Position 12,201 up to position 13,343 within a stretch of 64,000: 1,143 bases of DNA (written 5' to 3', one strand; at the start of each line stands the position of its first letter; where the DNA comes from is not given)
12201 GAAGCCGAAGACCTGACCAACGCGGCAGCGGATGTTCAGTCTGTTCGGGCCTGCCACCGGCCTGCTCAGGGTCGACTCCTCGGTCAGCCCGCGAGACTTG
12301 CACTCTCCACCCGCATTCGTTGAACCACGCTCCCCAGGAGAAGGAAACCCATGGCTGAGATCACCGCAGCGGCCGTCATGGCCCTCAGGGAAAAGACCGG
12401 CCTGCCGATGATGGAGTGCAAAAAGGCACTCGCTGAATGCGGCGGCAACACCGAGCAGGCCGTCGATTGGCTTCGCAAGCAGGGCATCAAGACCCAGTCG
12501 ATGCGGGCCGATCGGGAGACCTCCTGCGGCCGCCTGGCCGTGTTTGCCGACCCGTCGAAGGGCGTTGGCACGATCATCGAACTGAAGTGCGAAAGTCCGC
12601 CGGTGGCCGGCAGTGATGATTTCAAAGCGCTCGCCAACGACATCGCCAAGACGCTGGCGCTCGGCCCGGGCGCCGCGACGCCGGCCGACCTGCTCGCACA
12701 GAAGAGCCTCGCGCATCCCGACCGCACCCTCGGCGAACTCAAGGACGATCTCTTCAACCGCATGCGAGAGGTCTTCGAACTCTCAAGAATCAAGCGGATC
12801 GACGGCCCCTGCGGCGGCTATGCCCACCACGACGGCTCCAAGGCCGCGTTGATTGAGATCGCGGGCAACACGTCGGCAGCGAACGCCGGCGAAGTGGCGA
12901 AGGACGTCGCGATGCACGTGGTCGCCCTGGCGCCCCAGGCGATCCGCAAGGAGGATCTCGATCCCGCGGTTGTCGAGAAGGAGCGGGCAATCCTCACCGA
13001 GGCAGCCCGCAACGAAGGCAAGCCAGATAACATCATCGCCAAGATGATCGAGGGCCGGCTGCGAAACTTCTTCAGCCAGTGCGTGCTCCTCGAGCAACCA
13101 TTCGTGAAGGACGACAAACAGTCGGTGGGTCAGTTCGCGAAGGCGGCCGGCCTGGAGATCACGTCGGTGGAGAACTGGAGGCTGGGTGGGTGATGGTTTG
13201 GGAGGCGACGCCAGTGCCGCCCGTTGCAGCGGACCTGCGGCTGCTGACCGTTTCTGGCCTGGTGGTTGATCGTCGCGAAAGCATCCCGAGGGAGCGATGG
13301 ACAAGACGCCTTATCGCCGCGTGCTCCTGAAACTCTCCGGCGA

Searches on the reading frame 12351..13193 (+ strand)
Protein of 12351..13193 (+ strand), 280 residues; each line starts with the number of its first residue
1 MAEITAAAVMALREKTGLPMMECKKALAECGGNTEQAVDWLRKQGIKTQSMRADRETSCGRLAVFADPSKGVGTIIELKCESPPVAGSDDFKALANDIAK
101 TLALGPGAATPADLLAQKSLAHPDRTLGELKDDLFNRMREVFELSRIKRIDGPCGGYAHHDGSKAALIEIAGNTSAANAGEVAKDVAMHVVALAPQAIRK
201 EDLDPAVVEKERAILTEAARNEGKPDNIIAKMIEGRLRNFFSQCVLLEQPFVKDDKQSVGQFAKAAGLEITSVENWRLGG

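Call 17: find_encoding_contigs(protein=window:12351-13193:+, flank=10000, max_places=8)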
Protein window:12351-13193:+ (280 aa): 23 contigs read that carry it; 8 places shown.
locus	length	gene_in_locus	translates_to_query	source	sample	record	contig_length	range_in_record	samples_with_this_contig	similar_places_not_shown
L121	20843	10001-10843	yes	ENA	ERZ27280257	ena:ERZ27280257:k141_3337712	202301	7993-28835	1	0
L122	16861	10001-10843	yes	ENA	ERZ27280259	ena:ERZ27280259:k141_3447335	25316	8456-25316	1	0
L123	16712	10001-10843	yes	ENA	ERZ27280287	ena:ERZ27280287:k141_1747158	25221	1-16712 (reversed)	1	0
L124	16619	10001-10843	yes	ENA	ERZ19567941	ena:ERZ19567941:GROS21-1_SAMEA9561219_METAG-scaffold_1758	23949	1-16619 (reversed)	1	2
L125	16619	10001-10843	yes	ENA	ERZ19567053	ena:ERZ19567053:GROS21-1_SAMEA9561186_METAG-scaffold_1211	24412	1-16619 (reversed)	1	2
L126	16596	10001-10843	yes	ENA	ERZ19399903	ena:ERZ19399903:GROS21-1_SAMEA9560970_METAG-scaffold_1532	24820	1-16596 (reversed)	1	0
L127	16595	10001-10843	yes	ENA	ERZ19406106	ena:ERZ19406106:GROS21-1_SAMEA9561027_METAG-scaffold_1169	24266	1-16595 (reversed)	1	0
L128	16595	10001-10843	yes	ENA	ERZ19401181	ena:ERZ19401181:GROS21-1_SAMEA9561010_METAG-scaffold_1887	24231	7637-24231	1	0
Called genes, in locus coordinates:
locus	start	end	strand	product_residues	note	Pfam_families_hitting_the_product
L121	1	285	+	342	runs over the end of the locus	PF01790:LGT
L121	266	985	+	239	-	PF04542:Sigma70_r2, PF08281:Sigma70_r4_2, PF04545:Sigma70_r4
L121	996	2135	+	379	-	-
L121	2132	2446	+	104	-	PF09360:zf-CDGSH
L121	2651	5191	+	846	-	PF03176:MMPL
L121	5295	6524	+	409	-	PF17785:PUA_3, PF10672:Methyltrans_SAM, PF02475:TRM5-TYW2_MTfase, PF03602:Cons_hypoth95, PF05175:MTS, PF13847:Methyltransf_31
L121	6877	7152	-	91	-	-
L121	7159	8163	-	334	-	PF02826:2-Hacid_dh_C, PF03446:NAD_binding_2 (weak), PF03807:F420_oxidored (weak), PF07991:KARI_N, PF01450:KARI_C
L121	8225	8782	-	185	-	PF01842:ACT, PF22629:ACT_AHAS_ss, PF13710:ACT_5, PF10369:ALS_ss_C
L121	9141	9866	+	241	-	PF00318:Ribosomal_S2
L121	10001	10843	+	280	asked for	PF25025:EF-Ts_N (weak), PF00889:EF_TS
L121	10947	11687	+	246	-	PF00696:AA_kinase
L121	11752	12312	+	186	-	PF01765:RRF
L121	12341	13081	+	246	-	PF00005:ABC_tran, PF13304:AAA_21 (faint)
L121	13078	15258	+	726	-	PF12679:ABC2_membrane_2, PF12698:ABC2_membrane_3, PF02517:Rce1-like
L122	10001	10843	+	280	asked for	PF25025:EF-Ts_N (weak), PF00889:EF_TS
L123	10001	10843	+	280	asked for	PF25025:EF-Ts_N (weak), PF00889:EF_TS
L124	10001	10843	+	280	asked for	PF25025:EF-Ts_N (weak), PF00889:EF_TS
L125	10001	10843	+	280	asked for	PF25025:EF-Ts_N (weak), PF00889:EF_TS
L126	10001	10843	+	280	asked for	PF25025:EF-Ts_N (weak), PF00889:EF_TS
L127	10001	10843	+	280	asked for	PF25025:EF-Ts_N (weak), PF00889:EF_TS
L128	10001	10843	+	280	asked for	PF25025:EF-Ts_N (weak), PF00889:EF_TS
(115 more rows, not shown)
